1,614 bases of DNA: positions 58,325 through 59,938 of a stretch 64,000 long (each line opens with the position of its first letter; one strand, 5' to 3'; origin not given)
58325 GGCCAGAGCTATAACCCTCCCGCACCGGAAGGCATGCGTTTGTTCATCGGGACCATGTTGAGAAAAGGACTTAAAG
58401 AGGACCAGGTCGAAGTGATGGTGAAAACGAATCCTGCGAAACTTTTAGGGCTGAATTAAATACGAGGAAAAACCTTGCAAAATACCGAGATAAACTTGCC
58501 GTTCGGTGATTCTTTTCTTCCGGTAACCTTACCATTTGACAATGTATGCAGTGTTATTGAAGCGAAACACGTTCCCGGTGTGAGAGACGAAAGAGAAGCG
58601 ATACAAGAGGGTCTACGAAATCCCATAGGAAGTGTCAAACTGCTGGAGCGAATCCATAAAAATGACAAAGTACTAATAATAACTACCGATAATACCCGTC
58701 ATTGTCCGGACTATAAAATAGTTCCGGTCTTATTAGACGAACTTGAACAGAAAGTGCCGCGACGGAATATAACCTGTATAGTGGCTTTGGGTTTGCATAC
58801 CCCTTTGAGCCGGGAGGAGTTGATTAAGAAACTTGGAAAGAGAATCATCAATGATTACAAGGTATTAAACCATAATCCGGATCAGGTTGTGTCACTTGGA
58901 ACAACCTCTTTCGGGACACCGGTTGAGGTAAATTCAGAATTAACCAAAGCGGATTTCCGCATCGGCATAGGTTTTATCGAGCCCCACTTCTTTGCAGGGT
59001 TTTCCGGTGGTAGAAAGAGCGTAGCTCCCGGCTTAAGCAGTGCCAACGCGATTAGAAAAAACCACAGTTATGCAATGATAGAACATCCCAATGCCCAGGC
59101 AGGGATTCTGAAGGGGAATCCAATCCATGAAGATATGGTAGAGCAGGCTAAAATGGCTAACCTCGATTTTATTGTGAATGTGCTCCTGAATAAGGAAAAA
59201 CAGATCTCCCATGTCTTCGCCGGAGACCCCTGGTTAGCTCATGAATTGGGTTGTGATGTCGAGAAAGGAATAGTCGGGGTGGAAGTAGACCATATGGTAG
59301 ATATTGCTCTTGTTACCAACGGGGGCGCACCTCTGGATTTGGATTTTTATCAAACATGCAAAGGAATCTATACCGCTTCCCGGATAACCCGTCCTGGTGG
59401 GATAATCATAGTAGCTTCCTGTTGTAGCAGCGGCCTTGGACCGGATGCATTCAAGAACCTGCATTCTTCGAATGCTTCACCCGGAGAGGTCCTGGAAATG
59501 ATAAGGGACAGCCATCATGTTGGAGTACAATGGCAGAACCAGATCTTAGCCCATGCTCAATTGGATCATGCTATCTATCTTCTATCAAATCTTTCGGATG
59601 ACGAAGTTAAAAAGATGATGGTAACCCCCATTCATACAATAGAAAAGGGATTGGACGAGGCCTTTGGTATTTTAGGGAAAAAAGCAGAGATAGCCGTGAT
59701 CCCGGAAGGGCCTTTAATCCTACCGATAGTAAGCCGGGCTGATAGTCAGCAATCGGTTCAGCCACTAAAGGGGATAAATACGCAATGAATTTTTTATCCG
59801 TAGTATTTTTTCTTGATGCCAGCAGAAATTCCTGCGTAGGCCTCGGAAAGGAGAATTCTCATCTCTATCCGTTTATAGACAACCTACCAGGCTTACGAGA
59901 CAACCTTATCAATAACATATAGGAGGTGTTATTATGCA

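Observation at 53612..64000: AOR-led operon with four enzymes embedded between the ABC permeases and their binding protein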

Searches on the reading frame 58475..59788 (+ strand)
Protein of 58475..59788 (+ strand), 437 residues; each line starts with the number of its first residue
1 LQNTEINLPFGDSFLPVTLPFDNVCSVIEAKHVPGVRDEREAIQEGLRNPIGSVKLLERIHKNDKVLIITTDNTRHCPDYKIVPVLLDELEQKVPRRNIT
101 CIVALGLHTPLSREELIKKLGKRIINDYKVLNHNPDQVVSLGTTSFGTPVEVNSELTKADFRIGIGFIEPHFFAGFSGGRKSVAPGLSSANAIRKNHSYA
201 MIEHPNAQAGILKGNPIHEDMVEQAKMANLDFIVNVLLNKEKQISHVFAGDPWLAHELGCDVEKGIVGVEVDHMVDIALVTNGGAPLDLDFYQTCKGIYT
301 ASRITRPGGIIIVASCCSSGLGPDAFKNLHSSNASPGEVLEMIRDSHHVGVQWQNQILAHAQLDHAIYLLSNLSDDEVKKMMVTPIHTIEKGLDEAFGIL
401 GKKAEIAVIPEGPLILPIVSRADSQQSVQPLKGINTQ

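Call 7: search_protein_families(library=pfam, proteins=[window:58475-59788:+])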
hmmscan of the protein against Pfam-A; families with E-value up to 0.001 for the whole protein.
window:58475-59788:+ (437 aa): 2 families
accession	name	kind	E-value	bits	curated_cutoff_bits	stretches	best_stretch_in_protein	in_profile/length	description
PF09861.14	Lar_N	-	8.3e-61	205.2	23.3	1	10-210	1-204/204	Lactate racemase N-terminal domain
PF21113.2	LarA_C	-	1e-27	97.4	25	1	274-412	5-147/152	Lactate racemase C-terminal domain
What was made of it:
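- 58475..59788 (+): LarA homologue: a nickel-pincer-nucleotide-dependent 2-hydroxy-acid racemase of the lactate racemase (LAR) group, predicted to act on lactate/glycerate. Lar_N + LarA_C (call 7).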

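Call 8: search_protein_families(library=ncbifam, proteins=[window:58475-59788:+])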
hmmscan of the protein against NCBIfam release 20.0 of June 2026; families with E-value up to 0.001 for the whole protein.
window:58475-59788:+ (437 aa): 6 families
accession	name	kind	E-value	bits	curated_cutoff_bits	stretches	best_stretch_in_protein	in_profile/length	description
NF033504.2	Ni_dep_LarA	equivalog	1.2e-128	429.4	460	1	5-414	1-417/422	nickel-dependent lactate racemase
NF052593.1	NPN_racem_MAR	equivalog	6.5e-117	390.6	500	1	6-418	1-414/415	nickel-dependent malate racemase, LarAH6 family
NF052595.1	NPN_LarAH5_MAR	equivalog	5.2e-100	335.3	462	1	6-417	1-413/415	nickel-dependent malate racemase, LarAH5 family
NF052525.1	NPN_LarAH10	equivalog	1.6e-90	303.9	540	1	5-418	2-426/426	NPN-dependent 2-hydroxyacid racemase, LarAH10 family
NF052592.1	LarAH_14_15_16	equivalog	8.1e-17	60.8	740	1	11-206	17-219/520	NPN-dependent hydroxyacid isomerase, LarAH14/15/16 family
NF052594.1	NPN_18_hexonate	equivalog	8.2e-08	31.3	500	1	55-202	16-175/411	nickel-dependent putative hexonate epimerase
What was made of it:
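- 58475..59788 (+): NF033504 429 bits against a cut-off of 460 (call 8).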

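Call 14: find_homologous_proteins(query=window:58475-59788:+)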
Query window:58475-59788:+ (437 aa): 6626 proteins with E <= 0.001 among 8000 candidates; the best 120 are listed.
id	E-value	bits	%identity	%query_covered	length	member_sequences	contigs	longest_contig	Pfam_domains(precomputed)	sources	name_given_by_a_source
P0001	1.8e-263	892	92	98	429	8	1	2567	PF21113.3,PF09861.15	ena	-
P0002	2.7e-254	862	90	97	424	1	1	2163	PF21113.3,PF09861.15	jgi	jgi:nickel-dependent lactate racemase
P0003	4.8e-252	855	89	97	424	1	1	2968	PF21113.3,PF09861.15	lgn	-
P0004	6.5e-248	841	87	97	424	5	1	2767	PF21113.3,PF09861.15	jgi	jgi:nickel-dependent lactate racemase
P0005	4.6e-245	832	87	96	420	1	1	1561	PF21113.3,PF09861.15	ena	-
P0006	1.4e-235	800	82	97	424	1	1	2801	PF21113.3,PF09861.15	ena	-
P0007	1.1e-199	682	71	95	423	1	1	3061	PF21113.3,PF09861.15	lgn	-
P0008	8.9e-196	669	68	96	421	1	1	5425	PF21113.3,PF09861.15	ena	-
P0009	4.1e-193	660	67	96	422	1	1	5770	PF21113.3,PF09861.15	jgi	jgi:lactate racemase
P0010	5.6e-193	660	68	96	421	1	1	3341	PF21113.3,PF09861.15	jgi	-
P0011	2.3e-189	648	66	96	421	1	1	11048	PF21113.3,PF09861.15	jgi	jgi:nickel-dependent lactate racemase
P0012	3.4e-184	631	64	95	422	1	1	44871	PF21113.3,PF09861.15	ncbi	ncbi:MAG: nickel-dependent lactate racemase [Chloroflexota bacterium]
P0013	1.5e-183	629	67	95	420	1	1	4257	PF21113.3,PF09861.15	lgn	-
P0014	4.9e-183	627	66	96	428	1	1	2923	PF21113.3,PF09861.15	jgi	jgi:nickel-dependent lactate racemase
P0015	8.5e-182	623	65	96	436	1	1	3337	PF21113.3,PF09861.15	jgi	jgi:nickel-dependent lactate racemase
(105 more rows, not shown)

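Call 15: find_encoding_contigs(protein=P0012, flank=10000, max_places=2)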
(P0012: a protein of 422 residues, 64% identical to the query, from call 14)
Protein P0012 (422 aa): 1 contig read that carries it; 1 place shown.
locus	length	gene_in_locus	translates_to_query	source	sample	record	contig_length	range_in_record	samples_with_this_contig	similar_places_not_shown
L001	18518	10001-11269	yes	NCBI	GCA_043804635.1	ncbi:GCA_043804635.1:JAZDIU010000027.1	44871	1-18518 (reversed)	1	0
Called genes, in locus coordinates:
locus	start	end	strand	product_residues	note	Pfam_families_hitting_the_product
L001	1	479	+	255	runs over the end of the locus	PF11967:RecO_N, PF02565:RecO_C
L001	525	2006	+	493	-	PF01409:tRNA-synt_2d (faint), PF01336:tRNA_anti-codon, PF00152:tRNA-synt_2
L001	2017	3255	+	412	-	PF02403:Seryl_tRNA_N, PF00587:tRNA-synt_2b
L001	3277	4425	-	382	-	PF02646:RmuC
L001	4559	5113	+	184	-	PF02572:CobA_CobO_BtuR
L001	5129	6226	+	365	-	PF01950:FBPase_3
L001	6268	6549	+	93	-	PF08734:GYD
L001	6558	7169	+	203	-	PF01725:Ham1p_like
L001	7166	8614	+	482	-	PF00939:Na_sulph_symp, PF03600:CitMHS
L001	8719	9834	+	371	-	PF00712:DNA_pol3_beta, PF02767:DNA_pol3_beta_2, PF02768:DNA_pol3_beta_3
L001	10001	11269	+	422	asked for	PF09861:Lar_N, PF21113:LarA_C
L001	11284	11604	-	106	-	PF09723:Zn_ribbon_8 (faint)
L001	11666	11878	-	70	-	PF09834:DUF2061 (weak)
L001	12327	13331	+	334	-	PF13495:Phage_int_SAM_4, PF02899:Phage_int_SAM_1 (faint), PF00589:Phage_integrase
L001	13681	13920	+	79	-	-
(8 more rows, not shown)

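Call 16: find_encoding_contigs(protein=P0011, flank=10000, max_places=2)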
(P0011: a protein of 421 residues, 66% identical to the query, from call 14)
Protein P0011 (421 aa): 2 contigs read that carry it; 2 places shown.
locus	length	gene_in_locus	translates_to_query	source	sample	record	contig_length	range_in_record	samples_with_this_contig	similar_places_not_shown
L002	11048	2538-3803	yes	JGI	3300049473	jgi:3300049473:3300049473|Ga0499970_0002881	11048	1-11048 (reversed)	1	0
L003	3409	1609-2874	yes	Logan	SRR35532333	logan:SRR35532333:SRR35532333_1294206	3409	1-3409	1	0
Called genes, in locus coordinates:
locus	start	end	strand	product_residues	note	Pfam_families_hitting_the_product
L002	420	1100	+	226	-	PF13577:SnoaL_4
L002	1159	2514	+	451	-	PF13660:DUF4147, PF05161:MOFRL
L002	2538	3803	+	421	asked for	PF09861:Lar_N, PF21113:LarA_C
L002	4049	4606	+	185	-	PF14512:TM1586_NiRdase, PF00881:Nitroreductase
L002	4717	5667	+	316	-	PF06739:SBBP (faint), PF08450:SGL, PF03088:Str_synth (faint)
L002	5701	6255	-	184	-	PF00857:Isochorismatase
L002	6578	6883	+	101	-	PF13451:zf_Tbcl, PF23477:zf_Tbcl_2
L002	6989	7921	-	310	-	PF17284:Spermine_synt_N, PF01564:Spermine_synth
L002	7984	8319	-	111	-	PF02675:AdoMet_dc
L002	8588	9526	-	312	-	PF01656:CbiA (weak), PF13500:AAA_26, PF07085:DRTGG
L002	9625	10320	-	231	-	-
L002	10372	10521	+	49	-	-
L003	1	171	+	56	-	?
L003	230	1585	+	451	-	PF13660:DUF4147, PF05161:MOFRL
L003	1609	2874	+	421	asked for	PF09861:Lar_N, PF21113:LarA_C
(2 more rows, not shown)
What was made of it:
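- Many 60-70% relatives of it sit in other contexts (calls 15, 16).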

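Call 23: search_solved_structures(query=window:58475-59788:+, max_evalue=0.001, show_alignments=2)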
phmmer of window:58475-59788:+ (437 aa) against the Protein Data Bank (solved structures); distinct sequences matched with E-value up to 0.001: 10.
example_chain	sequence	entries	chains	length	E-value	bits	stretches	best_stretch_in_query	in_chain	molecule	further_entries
2yjg_A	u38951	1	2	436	3.4e-77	263.6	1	5-416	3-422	LACTATE RACEMASE APOPROTEIN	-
5huq_A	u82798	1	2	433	7.5e-75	255.9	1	6-416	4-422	Lactate racemization operon protein LarA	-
6c1w_A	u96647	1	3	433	8.1e-75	255.8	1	8-416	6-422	Lactate racemase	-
8ezf_B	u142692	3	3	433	1.1e-74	255.3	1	6-416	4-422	Lactate racemase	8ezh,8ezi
9eid_A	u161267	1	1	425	7.9e-69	236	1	6-420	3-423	A broad-substrate spectrum lactate racemase A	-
9eia_A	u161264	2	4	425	9.6e-69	235.7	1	6-420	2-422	A broad-substrate spectrum lactate racemase A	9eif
6d6z_A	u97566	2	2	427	1.6e-66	228.5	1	4-422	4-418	Malate racemase Mar2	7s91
9q3j_A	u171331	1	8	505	8e-12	48.2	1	27-244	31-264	DUF2088 domain-containing protein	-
9q2u_A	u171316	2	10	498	1.7e-10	43.9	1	41-199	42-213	Lactate racemase A | LarA-like nickel-pincer nucleotide cofactor-utilizing enzyme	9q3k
4nar_A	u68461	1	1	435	8.9e-06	28.3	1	52-203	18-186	Putative uronate isomerase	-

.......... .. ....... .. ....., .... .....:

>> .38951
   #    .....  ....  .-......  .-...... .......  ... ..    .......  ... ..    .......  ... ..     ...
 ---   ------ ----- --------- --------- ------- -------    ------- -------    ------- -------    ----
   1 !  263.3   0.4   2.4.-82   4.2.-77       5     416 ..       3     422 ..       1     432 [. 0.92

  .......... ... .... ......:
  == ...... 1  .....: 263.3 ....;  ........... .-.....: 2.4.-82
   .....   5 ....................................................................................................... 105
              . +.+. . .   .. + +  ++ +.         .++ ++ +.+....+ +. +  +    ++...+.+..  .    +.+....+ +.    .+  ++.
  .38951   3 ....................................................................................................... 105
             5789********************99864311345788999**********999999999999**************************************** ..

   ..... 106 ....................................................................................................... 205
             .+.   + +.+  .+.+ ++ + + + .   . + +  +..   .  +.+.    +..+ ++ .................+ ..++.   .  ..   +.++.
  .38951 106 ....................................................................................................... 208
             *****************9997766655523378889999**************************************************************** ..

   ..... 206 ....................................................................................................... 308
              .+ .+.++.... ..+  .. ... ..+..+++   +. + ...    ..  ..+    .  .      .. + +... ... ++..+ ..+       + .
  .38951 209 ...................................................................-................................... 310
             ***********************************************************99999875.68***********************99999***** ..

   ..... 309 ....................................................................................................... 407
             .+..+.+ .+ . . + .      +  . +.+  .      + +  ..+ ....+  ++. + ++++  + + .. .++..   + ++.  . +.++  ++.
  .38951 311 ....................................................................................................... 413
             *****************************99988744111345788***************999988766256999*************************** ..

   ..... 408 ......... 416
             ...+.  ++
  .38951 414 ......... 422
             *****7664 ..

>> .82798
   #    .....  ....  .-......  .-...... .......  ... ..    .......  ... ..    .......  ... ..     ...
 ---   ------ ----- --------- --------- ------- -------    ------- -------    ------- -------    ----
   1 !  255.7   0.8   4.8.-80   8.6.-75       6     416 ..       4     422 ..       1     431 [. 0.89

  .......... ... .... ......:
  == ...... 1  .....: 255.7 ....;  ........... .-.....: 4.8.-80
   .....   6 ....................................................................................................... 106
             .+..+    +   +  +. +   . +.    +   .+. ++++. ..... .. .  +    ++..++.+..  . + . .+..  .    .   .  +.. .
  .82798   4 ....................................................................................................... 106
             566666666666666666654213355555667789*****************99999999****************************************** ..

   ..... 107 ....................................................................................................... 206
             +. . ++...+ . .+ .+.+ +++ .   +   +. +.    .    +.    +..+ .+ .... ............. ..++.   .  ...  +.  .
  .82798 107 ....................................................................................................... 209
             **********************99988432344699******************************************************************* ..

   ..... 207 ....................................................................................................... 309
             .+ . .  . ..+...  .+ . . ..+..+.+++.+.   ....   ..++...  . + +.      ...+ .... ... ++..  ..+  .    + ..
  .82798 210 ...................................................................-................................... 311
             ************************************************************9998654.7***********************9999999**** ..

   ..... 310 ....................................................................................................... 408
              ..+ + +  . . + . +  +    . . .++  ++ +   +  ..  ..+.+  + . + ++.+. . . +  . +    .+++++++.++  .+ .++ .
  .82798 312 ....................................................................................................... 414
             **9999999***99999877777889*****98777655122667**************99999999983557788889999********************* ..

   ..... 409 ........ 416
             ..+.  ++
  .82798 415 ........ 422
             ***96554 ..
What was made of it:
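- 58475..59788 (+): 264 and 256 bits to LarA structures 2yjg and 5huq (call 23).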
